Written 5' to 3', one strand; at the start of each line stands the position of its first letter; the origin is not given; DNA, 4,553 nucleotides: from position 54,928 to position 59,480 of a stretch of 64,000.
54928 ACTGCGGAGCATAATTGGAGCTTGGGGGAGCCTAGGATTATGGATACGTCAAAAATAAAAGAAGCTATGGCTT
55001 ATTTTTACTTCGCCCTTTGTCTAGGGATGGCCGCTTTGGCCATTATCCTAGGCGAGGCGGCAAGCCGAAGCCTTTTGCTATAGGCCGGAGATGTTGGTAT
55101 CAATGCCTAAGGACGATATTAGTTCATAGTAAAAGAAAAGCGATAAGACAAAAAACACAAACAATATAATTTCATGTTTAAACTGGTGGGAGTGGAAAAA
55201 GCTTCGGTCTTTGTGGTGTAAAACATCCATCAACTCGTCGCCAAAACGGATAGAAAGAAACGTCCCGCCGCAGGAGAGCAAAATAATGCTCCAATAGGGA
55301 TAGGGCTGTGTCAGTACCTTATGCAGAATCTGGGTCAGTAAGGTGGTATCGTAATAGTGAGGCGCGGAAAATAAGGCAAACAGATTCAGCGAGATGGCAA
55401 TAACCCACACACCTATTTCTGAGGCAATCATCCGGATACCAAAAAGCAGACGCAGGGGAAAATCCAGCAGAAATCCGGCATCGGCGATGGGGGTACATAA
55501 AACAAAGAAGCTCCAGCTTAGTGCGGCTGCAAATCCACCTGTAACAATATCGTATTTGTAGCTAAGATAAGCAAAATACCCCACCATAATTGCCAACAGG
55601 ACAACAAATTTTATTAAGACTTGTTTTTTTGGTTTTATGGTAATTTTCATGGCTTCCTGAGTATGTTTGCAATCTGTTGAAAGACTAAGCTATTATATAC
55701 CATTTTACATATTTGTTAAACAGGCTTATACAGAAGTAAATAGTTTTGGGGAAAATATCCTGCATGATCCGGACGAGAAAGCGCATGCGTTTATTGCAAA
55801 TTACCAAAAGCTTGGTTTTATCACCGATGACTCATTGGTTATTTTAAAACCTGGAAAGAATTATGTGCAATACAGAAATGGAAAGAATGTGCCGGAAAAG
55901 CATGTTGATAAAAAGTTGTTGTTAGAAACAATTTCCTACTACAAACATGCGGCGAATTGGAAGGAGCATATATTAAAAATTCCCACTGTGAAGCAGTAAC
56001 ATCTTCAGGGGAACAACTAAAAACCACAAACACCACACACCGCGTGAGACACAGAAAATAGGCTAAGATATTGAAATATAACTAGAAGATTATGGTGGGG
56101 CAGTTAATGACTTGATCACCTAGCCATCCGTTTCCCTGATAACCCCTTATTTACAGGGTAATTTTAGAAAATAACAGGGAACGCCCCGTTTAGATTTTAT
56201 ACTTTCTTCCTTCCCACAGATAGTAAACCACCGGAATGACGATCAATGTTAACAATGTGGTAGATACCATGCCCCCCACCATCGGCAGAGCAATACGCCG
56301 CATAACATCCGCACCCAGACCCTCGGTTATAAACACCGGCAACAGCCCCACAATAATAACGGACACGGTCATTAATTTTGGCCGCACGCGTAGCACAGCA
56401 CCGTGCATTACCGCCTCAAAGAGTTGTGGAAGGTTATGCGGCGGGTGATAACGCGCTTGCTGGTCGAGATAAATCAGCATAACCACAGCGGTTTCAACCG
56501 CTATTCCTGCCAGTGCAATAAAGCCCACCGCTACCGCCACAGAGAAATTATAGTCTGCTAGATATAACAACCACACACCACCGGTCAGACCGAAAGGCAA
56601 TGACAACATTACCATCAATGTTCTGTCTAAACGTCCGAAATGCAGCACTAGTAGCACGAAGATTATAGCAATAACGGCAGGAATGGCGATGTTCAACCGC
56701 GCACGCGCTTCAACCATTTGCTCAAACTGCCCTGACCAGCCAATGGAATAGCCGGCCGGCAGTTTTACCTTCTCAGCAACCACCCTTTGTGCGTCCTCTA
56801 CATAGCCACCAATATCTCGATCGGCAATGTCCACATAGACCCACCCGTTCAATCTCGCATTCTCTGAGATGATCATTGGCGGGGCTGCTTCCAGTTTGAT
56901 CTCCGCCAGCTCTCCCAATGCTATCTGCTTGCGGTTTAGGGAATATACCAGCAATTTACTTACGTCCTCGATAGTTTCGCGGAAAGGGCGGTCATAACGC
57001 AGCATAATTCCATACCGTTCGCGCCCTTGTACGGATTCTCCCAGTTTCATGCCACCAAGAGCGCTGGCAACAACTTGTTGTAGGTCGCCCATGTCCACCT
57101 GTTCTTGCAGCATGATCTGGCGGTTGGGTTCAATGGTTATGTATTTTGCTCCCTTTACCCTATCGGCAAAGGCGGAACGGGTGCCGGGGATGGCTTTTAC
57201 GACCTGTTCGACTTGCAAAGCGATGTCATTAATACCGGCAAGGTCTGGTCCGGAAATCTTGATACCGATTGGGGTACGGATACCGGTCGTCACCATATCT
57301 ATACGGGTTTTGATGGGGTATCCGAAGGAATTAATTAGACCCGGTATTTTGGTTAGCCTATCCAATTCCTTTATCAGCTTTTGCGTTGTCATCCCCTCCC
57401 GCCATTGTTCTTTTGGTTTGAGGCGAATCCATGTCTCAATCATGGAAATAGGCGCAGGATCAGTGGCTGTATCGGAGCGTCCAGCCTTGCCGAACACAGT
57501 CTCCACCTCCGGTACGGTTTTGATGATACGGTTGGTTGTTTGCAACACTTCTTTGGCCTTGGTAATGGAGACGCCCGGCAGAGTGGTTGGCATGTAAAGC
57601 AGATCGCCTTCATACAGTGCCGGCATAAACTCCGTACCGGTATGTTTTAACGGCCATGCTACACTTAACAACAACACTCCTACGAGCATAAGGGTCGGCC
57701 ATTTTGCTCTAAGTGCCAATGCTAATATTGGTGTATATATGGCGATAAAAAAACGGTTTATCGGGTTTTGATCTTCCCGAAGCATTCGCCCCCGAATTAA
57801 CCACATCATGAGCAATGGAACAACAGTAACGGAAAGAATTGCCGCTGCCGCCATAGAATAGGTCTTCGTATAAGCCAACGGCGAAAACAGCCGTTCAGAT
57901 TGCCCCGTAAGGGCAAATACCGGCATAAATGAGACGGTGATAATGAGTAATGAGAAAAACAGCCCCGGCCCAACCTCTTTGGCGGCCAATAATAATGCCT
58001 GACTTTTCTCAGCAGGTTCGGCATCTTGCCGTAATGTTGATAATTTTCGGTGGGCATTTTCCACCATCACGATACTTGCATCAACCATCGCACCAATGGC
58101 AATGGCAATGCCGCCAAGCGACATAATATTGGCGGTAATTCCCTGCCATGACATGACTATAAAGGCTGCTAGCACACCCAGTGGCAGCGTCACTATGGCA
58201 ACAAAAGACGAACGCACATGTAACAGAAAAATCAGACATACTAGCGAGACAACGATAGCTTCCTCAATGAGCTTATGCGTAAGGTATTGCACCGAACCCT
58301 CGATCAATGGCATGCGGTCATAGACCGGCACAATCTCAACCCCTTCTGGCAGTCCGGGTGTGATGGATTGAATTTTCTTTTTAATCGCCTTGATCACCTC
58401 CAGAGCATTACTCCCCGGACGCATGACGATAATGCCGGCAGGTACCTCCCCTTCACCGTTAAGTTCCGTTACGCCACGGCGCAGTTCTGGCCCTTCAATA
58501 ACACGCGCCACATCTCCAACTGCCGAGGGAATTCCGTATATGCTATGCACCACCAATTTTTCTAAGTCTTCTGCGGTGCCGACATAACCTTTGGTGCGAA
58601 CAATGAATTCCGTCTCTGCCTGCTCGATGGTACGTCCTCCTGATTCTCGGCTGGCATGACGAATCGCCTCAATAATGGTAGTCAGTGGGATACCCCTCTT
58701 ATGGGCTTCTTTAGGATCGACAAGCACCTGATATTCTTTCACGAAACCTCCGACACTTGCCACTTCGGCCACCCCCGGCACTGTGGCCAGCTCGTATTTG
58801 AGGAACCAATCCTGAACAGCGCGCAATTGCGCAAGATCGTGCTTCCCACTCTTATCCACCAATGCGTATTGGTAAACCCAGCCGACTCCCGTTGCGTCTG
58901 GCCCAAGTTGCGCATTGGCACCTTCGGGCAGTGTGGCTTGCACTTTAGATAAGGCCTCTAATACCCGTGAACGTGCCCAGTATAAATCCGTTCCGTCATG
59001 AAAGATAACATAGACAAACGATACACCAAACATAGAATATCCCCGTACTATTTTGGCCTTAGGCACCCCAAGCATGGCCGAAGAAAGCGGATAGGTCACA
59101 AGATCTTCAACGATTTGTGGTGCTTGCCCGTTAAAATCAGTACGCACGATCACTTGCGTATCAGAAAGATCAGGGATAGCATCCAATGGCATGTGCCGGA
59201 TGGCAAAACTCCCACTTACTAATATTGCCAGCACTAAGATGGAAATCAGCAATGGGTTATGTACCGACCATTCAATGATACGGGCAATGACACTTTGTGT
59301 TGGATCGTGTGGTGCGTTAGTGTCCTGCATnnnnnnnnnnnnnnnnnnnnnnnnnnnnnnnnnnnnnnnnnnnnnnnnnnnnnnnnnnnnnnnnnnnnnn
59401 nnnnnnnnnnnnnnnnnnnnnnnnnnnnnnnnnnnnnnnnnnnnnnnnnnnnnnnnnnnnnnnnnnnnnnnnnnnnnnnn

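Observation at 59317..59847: Domain-minimal CusB: metal-binding motif plus membrane-proximal domain only, translationally coupled to cusA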

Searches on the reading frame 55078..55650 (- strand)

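Call 3: search_protein_families(library=pfam, proteins=[window:55078-55650:-], max_evalue=0.1)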
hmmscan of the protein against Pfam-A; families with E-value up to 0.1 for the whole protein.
window:55078-55650:- (190 aa): 1 family
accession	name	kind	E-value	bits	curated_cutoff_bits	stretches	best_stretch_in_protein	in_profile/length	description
PF14937.11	DUF4500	-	0.036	14.5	27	1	4-34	28-58/81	Domain of unknown function (DUF4500)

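Call 4: search_protein_families(library=ncbifam, proteins=[window:55078-55650:-], max_evalue=0.1)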
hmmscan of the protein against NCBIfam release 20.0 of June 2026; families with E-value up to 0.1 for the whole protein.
window:55078-55650:- (190 aa): 0 families

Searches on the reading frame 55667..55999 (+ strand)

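Call 3: search_protein_families(library=pfam, proteins=[window:55667-55999:+], max_evalue=0.1)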
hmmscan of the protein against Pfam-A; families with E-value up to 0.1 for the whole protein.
window:55667-55999:+ (110 aa): 1 family
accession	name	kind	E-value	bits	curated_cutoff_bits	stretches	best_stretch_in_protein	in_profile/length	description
PF08789.15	PBCV_basic_adap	-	0.1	13.2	20.4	0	22-36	1-15/38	PBCV-specific basic adaptor domain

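Call 4: search_protein_families(library=ncbifam, proteins=[window:55667-55999:+], max_evalue=0.1)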
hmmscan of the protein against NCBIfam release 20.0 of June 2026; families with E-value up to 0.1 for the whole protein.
window:55667-55999:+ (110 aa): 0 families

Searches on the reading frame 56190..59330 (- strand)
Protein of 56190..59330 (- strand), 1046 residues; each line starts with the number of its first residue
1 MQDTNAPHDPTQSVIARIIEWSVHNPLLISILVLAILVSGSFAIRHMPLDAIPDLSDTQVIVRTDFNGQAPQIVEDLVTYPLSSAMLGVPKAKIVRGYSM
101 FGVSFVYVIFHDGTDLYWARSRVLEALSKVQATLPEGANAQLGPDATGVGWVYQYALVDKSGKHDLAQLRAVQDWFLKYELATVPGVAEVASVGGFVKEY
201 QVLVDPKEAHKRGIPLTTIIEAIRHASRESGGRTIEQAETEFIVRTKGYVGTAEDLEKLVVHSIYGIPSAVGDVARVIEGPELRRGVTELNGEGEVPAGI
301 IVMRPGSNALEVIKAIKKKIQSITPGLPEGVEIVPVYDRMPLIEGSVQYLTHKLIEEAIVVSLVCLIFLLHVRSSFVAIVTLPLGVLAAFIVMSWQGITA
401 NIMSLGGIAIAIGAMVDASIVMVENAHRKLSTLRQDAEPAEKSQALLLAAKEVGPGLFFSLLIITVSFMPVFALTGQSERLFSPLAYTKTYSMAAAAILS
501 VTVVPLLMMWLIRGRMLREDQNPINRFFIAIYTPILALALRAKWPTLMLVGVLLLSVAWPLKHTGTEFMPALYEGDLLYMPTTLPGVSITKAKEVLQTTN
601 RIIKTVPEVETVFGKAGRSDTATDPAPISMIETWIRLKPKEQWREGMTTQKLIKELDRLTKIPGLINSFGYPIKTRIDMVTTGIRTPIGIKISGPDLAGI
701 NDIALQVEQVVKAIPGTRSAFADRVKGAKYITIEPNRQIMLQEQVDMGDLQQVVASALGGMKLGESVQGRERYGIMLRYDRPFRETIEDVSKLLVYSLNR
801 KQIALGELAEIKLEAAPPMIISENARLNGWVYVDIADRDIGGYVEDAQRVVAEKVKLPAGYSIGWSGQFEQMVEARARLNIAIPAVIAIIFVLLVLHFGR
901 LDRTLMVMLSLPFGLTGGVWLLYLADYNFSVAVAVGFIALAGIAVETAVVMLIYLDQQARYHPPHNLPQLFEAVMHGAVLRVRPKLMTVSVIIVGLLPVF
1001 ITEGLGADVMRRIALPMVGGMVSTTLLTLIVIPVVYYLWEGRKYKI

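Call 3: search_protein_families(library=pfam, proteins=[window:56190-59330:-], max_evalue=0.1)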
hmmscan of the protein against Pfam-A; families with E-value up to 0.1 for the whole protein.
window:56190-59330:- (1046 aa): 2 families
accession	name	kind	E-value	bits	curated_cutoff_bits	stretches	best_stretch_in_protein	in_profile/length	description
PF00873.25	ACR_tran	-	1.6e-222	741.7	28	1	18-1038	1-1019/1021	AcrB/AcrD/AcrF family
PF13193.12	AMP-binding_C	-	0.087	14.2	24.5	0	293-335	25-67/76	AMP-binding enzyme C-terminal domain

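Call 4: search_protein_families(library=ncbifam, proteins=[window:56190-59330:-], max_evalue=0.1)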
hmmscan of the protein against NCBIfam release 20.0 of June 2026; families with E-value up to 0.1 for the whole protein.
window:56190-59330:- (1046 aa): 13 families
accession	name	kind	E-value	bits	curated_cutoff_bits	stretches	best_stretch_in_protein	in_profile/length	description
TIGR00914.1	2A0601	subfamily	0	1114.6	701.45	1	15-1043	2-1039/1051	CusA/CzcA family heavy metal efflux RND transporter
NF033617.1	RND_permease_2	subfamily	2.9e-127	426.1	1250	1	20-1038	2-1006/1009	multidrug efflux RND transporter permease subunit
NF000282.2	RND_permease_1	subfamily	6.6e-106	355.4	1250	1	23-1038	5-1026/1029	multidrug efflux RND transporter permease subunit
TIGR00915.1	2A0602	subfamily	4.2e-87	293.1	940.35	1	23-1038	6-1027/1050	efflux RND transporter permease subunit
NF007905.0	PRK10614.1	equivalog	2.4e-76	257.3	1774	1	23-1040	8-1009/1025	multidrug efflux RND transporter permease subunit MdtC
NF007133.0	PRK09579.1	equivalog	1.6e-72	244.5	1763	1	23-1038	8-1001/1017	multidrug efflux RND transporter permease subunit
NF000037.1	RND_perm_OqxB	exception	3.6e-65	220.4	2200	2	23-551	8-540/1050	multidrug efflux RND transporter permease subunit OqxB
NF007131.0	PRK09577.1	equivalog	1.3e-61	208.5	1768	1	23-1043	6-1025/1045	multidrug efflux RND transporter permease subunit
NF007798.0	PRK10503.1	equivalog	5.4e-61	206.4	1584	1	25-1040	19-1023/1040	MdtB/MuxB family multidrug efflux RND transporter permease subunit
NF007842.1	PRK10555.1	equivalog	1.2e-51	175.7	1854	1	23-1038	6-1025/1036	multidrug efflux RND transporter permease AcrD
NF011706.2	PRK15127.1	equivalog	6.3e-47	160.1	2150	1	23-1038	6-1028/1049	multidrug efflux RND transporter permease subunit AcrB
TIGR01129.1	secD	equivalog_domain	0.0049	16.1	244.4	1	360-426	257-324/397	protein translocase subunit SecD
TIGR00921.1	2A067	subfamily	0.0064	14.6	351.9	1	358-508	202-343/733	hydrophobe/amphiphile efflux-3 (HAE3) family transporter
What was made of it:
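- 56190..59330 (-): cusA: 1046-aa Cu(I)/Ag(I)-type HME-RND permease. TIGR00914 1114.6 bits against a cutoff of 701 (call 4).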
